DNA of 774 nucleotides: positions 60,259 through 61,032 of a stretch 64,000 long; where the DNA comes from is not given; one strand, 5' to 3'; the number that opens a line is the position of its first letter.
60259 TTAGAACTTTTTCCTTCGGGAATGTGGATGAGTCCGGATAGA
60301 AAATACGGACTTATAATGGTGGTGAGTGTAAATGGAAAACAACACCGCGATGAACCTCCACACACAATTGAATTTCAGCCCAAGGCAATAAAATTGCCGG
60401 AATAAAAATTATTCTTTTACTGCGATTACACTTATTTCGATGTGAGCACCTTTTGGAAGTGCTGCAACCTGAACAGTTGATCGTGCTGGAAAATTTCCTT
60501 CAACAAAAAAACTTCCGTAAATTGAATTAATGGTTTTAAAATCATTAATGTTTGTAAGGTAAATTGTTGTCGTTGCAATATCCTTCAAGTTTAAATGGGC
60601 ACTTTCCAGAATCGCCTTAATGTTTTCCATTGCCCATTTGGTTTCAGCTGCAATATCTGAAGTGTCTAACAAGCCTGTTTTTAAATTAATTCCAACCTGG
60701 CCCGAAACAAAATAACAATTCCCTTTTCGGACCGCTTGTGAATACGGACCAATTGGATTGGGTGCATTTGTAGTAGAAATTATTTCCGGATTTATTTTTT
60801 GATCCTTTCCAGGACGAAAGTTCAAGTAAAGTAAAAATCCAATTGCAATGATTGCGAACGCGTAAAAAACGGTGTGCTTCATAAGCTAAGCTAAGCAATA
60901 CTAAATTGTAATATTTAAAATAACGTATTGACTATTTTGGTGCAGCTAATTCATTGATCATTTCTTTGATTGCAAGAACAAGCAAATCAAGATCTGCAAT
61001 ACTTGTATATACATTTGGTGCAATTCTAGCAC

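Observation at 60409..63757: Extracytoplasmic module: Tat-exported class-V PLP enzyme, membrane-anchored RidA, T9SS-secreted C39-like peptidase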

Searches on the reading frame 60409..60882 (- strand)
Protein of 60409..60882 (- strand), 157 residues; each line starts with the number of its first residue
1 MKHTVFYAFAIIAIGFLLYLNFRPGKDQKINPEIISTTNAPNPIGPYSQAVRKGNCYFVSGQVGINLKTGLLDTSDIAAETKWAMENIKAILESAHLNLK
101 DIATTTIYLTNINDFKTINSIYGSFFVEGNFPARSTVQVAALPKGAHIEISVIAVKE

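Call 3: search_protein_families(library=pfam, proteins=[window:60409-60882:-], max_evalue=0.01)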
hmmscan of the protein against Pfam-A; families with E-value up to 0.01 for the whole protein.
window:60409-60882:- (157 aa): 1 family
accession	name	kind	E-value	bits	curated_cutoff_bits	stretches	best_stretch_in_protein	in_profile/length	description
PF01042.26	Ribonuc_L-PSP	-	8.3e-38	129.5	27.3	1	37-155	1-120/121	Endoribonuclease L-PSP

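Call 4: search_protein_families(library=ncbifam, proteins=[window:60409-60882:-], max_evalue=0.01)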
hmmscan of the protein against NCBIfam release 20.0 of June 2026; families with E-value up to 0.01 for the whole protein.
window:60409-60882:- (157 aa): 3 families
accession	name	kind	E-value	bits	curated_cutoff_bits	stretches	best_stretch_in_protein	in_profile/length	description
TIGR00004.1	TIGR00004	subfamily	3.7e-44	149.9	106.25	1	33-156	2-125/125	Rid family detoxifying hydrolase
NF008490.0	PRK11401.1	equivalog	2.3e-30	105.1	222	1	33-156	3-127/129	enamine/imine deaminase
TIGR03610.1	RutC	equivalog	3e-19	69.3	169.1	1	33-154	4-124/127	pyrimidine utilization protein C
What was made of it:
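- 60409..60882 (-): RidA (enamine/imine deaminase) with an N-terminal export/anchor extension, 157 aa. TIGR00004 149.9 bits against a 106.25 cutoff (call 4).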

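Call 20: find_homologous_proteins(query=window:60409-60882:-, max_evalue=1e-10)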
Query window:60409-60882:- (157 aa): 7987 proteins with E <= 1e-10 among 8000 candidates; the best 120 are listed.
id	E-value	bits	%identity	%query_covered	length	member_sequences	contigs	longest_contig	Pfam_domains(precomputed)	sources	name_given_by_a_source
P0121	9.7e-98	342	100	100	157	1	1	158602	PF01042.27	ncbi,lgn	-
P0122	4.8e-74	265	77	100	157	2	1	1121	PF01042.27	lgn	-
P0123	8.3e-72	258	76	100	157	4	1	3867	PF01042.27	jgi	jgi:2-iminobutanoate/2-iminopropanoate deaminase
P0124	1.1e-71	257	75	100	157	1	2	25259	PF01042.27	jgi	jgi:2-iminobutanoate/2-iminopropanoate deaminase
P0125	9.2e-71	254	73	100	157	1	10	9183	PF01042.27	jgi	jgi:2-iminobutanoate/2-iminopropanoate deaminase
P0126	1.4e-70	254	73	100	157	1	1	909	PF01042.27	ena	-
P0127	1.9e-70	253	73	100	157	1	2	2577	PF01042.27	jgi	jgi:2-iminobutanoate/2-iminopropanoate deaminase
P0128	3.4e-70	253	74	100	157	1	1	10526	PF01042.27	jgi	jgi:2-iminobutanoate/2-iminopropanoate deaminase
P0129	2.8e-68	246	73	100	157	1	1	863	PF01042.27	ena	-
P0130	5.0e-68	245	72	100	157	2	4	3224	PF01042.27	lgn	-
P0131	7.4e-68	245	70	100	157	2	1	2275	PF01042.27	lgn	-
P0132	1.9e-67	244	72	100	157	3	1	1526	PF01042.27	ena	-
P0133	3.2e-67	243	70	100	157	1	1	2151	PF01042.27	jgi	jgi:2-iminobutanoate/2-iminopropanoate deaminase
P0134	3.7e-67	243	70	100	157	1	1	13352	PF01042.27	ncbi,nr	ncbi:MAG: RidA family protein [Bacteroidota bacterium]|nr:RidA family protein [Bacteroidota bacteriu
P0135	3.0e-66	240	70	100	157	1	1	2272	PF01042.27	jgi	jgi:2-iminobutanoate/2-iminopropanoate deaminase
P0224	7.7e-38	148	61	79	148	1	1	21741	PF01042.27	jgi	jgi:2-iminobutanoate/2-iminopropanoate deaminase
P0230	3.3e-37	145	48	96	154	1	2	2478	PF01042.27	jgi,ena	-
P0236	1.2e-36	144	58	78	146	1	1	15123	PF01042.27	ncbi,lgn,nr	ncbi:MAG: RidA family protein [Candidatus Kapabacteria bacterium]|nr:RidA family protein [Candidatus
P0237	2.0e-36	143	61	78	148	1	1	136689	PF01042.27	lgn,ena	-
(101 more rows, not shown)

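Call 23: find_encoding_contigs(protein=P0237, flank=5000, max_places=2)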
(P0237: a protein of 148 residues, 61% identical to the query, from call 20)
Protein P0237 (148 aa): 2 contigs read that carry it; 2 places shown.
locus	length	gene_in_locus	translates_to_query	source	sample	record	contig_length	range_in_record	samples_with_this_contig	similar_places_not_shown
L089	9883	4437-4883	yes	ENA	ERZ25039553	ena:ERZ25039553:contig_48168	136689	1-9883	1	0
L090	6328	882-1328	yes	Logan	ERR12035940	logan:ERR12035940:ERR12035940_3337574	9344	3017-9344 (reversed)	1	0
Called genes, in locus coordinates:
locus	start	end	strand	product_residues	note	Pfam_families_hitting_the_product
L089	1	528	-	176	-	?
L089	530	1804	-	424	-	PF01261:AP_endonuc_2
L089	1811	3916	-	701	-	PF00596:Aldolase_II, PF00106:adh_short, PF08659:KR (weak), PF13561:adh_short_C2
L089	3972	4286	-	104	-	PF05336:rhaM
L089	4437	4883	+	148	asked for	PF01042:Ribonuc_L-PSP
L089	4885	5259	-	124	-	-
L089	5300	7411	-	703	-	PF07695:7TMR-DISM_7TM, PF07228:SpoIIE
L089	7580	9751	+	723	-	PF17874:TPR_MalT (faint), PF00515:TPR_1 (faint), PF07719:TPR_2 (faint), PF13176:TPR_7 (faint), PF13181:TPR_8 (faint), PF13374:TPR_10 (faint), PF13424:TPR_12, PF07228:SpoIIE, +2 more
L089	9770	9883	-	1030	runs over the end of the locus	PF00005:ABC_tran, PF01061:ABC2_membrane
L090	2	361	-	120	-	?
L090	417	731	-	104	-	PF05336:rhaM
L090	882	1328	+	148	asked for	PF01042:Ribonuc_L-PSP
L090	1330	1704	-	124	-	-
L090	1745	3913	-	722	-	PF07695:7TMR-DISM_7TM, PF07228:SpoIIE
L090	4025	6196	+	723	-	PF17874:TPR_MalT (faint), PF00515:TPR_1 (faint), PF07719:TPR_2 (faint), PF13176:TPR_7 (faint), PF13181:TPR_8 (faint), PF13374:TPR_10 (faint), PF13424:TPR_12, PF07228:SpoIIE, +2 more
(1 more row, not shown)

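Call 24: find_encoding_contigs(protein=P0224, flank=5000, max_places=2)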
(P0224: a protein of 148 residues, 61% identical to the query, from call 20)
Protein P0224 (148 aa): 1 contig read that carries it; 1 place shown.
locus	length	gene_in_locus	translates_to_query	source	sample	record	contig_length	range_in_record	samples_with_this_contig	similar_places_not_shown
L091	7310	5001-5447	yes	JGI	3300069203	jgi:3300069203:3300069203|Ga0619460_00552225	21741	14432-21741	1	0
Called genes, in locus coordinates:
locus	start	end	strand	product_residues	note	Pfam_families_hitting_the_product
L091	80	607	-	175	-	PF16301:DUF4943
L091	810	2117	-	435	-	PF00266:Aminotran_5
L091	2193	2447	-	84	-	-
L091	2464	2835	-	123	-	PF13366:PDDEXK_3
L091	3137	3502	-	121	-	-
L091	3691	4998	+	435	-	PF00155:Aminotran_1_2 (weak), PF00266:Aminotran_5, PF01053:Cys_Met_Meta_PP (weak)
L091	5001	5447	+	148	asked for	PF01042:Ribonuc_L-PSP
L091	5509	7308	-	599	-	PF02449:Glyco_hydro_42, PF08532:Glyco_hydro_42M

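Call 50: search_solved_structures(query=window:60409-60882:-, max_evalue=1e-15, show_alignments=2)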
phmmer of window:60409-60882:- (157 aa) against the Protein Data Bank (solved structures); distinct sequences matched with E-value up to 1e-15: 39.
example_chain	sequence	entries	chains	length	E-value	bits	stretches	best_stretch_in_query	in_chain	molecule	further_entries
2dyy_A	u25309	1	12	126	1.8e-33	118.6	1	33-157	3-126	UPF0076 protein PH0854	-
1qu9_A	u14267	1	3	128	4.8e-32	114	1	34-156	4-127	YJGF PROTEIN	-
1oni_A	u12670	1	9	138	5.7e-31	110.5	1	33-156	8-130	14.5 kDa translational inhibitor protein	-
9n80_A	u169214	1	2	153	7.3e-31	110.2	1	33-156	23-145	2-iminobutanoate/2-iminopropanoate deaminase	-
1qah_A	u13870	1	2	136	6.2e-30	107.2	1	32-156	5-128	PERCHLORIC ACID SOLUBLE PROTEIN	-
5v4d_A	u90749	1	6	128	7.9e-30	106.8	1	33-154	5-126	Putative translational inhibitor protein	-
1j7h_A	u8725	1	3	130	1.9e-29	105.6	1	33-156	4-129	HYPOTHETICAL PROTEIN HI0719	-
3vcz_A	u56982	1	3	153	3e-29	105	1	33-156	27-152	Endoribonuclease L-PSP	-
2b33_A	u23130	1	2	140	2.4e-28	102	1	34-157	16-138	protein synthesis inhibitor, putative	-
1x25_A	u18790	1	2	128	5.6e-28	100.8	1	33-156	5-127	Hypothetical UPF0076 protein ST0811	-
8qop_A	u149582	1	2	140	1.3e-27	99.7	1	33-156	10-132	2-iminobutanoate/2-iminopropanoate deaminase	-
8qok_A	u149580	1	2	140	1.3e-27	99.7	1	33-156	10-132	2-iminobutanoate/2-iminopropanoate deaminase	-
1nq3_A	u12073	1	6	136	1.8e-27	99.2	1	33-156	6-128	14.3 kDa perchloric acid soluble protein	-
8q3h_A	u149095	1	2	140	2.5e-27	98.8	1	33-156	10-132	2-iminobutanoate/2-iminopropanoate deaminase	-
2cwj_A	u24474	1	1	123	3.1e-27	98.4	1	39-153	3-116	putative endonuclease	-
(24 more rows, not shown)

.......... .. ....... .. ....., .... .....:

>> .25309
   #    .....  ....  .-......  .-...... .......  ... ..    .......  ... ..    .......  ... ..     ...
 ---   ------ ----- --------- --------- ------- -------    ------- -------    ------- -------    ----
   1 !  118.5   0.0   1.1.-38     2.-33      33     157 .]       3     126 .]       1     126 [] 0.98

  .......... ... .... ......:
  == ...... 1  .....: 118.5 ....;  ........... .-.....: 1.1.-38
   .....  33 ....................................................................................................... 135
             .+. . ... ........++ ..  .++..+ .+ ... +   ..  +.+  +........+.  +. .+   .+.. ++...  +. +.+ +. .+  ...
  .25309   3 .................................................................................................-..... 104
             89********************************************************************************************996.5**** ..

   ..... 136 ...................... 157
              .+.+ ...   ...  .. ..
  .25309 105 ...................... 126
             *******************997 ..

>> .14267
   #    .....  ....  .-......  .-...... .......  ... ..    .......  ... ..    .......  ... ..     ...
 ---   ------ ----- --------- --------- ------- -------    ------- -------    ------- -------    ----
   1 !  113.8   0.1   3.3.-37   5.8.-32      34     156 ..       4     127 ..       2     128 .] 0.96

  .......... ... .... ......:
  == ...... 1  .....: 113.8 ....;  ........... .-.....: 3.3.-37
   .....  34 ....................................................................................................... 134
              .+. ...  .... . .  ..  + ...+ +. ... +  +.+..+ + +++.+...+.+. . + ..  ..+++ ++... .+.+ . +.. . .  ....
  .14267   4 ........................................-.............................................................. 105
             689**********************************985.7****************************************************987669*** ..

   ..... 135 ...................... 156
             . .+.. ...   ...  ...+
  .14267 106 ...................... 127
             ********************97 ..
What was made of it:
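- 60409..60882 (-): E. coli YjgF 1qu9 aligns to residues 34-156 with the FPARS arginine (R134 = Arg105) and IEI glutamate conserved (call 50).
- On RidA subfamily of the Rid (YjgF/YER057c/UK114) family: The IEI glutamate and the GPYSQ tyrosine are present (call 50).
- The catalytic Arg and Glu are conserved against E. coli YjgF (call 50).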

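Call 54: search_protein_families(library=pfam, proteins=[L091:810-2117:-], max_evalue=0.001)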
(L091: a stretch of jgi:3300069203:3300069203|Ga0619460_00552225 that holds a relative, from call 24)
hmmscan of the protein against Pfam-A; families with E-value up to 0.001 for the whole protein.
L091:810-2117:- (435 aa): 2 families
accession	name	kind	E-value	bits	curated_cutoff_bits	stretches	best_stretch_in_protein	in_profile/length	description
PF00266.25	Aminotran_5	-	4.7e-38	131.6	21.5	1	84-401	34-336/371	Aminotransferase class-V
PF00155.27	Aminotran_1_2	-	0.0004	20.1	19.7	0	95-231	44-188/361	Aminotransferase class I and II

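Call 60: search_protein_families(library=ncbifam, proteins=[L091:810-2117:-, L091:3691-4998:+], max_evalue=1e-20)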
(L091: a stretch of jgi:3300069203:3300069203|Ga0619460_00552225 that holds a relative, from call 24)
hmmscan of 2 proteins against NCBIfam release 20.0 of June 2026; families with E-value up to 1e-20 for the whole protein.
L091:810-2117:- (435 aa): 3 families
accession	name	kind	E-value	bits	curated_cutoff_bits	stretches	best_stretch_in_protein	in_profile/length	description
NF051467.1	peri_mod_PvdN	equivalog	3.2e-133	444.5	650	1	2-431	3-422/425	pyoverdine-tailoring periplasmic protein PvdN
TIGR01979.1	sufS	subfamily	1e-34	120.1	475.1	1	88-397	57-352/403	SufS family cysteine desulfurase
TIGR01976.1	am_tr_V_VC1184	hypoth_equivalog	7.5e-21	74.9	352.35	0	54-402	20-360/401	cysteine desulfurase-like protein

L091:3691-4998:+ (435 aa): 7 families
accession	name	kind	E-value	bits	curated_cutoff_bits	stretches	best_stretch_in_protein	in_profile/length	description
NF051467.1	peri_mod_PvdN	equivalog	1.9e-39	135.5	650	1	3-423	3-421/425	pyoverdine-tailoring periplasmic protein PvdN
TIGR01979.1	sufS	subfamily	2e-36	125.7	475.1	1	66-427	18-399/403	SufS family cysteine desulfurase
NF041166.1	f2_encap_cargo1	exception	1.7e-27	96.8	800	1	67-286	246-468/623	family 2A encapsulin nanocompartment cargo protein cysteine desulfurase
TIGR01976.1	am_tr_V_VC1184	hypoth_equivalog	1e-22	81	352.35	1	77-335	29-287/401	cysteine desulfurase-like protein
NF008126.0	PRK10874.1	equivalog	8e-22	77.9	607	1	68-287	21-243/401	cysteine desulfurase CsdA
TIGR03392.1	FeS_syn_CsdA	equivalog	1.4e-21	77.1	493.6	1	75-286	25-239/398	cysteine desulfurase CsdA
NF006791.0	PRK09295.1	equivalog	3.5e-21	75.8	661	0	115-429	75-404/406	cysteine desulfurase SufS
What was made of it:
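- On PvdN (NF051467 equivalog): A paralog in L091 scores 444 bits (calls 4, 60).
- Tried and rejected: A closer PvdN-like paralog exists elsewhere, in L091 (call 60).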

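Call 64: search_protein_representatives(protein=window:60409-60882:-)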
Query: 157 residues. Proteins with E-value up to 0.001 (for the whole library): 16794; up to 1e-10: 5005; up to 1e-30: 78. The best 150 are listed.
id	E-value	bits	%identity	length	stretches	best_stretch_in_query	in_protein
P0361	5.3e-74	263.2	42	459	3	35-155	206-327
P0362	1.2e-63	229.6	39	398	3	35-155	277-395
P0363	1.6e-61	222.7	37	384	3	34-154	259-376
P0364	4.8e-51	188.7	36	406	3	30-156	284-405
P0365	1.2e-50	187.4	40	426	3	33-156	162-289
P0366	6.0e-49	181.9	42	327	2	34-155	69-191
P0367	1.4e-47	177.4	36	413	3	35-151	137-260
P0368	1.6e-47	177.3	52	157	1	1-155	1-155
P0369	7.5e-46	171.9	39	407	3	43-155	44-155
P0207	2.5e-45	170.2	52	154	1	4-155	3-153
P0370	3.1e-44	166.6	37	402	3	34-154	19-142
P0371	2.0e-42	160.7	37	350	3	34-154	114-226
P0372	9.8e-42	158.5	35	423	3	36-153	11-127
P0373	1.1e-41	158.4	35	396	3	31-156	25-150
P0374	3.5e-41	156.7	33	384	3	43-156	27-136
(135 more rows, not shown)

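Call 75: find_encoding_contigs(protein=P0236, flank=4000, max_places=1)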
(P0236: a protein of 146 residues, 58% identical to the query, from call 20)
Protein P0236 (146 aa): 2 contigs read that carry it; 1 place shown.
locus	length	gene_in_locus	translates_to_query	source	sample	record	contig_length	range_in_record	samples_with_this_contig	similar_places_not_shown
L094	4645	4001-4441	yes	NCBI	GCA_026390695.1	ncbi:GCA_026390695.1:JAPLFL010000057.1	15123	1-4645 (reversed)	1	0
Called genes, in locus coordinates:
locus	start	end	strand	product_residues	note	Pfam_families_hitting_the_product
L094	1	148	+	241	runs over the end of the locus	-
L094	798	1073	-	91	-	-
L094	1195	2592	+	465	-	PF00691:OmpA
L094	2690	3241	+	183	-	PF01782:RimM (faint), PF05239:PRC (faint), PF24986:PRC_RimM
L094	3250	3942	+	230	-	PF01746:tRNA_m1G_MT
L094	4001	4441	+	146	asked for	PF01042:Ribonuc_L-PSP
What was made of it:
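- Exported RidAs also occur unlinked to this enzyme in L089 and L094 (calls 23, 75).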

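Call 76: find_encoding_contigs(protein=P0230, flank=4000, max_places=2)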
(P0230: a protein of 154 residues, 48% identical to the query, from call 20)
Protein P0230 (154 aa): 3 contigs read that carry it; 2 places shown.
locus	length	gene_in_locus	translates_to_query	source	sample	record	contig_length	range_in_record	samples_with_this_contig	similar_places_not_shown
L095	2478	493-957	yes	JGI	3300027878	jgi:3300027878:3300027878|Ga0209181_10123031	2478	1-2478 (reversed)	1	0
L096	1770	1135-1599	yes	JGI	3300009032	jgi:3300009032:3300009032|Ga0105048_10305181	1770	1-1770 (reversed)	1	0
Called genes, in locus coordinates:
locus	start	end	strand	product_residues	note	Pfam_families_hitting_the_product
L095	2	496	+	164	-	?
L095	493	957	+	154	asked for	PF01042:Ribonuc_L-PSP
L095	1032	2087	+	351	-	-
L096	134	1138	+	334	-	PF00155:Aminotran_1_2, PF00266:Aminotran_5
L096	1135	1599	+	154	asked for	PF01042:Ribonuc_L-PSP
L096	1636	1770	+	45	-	?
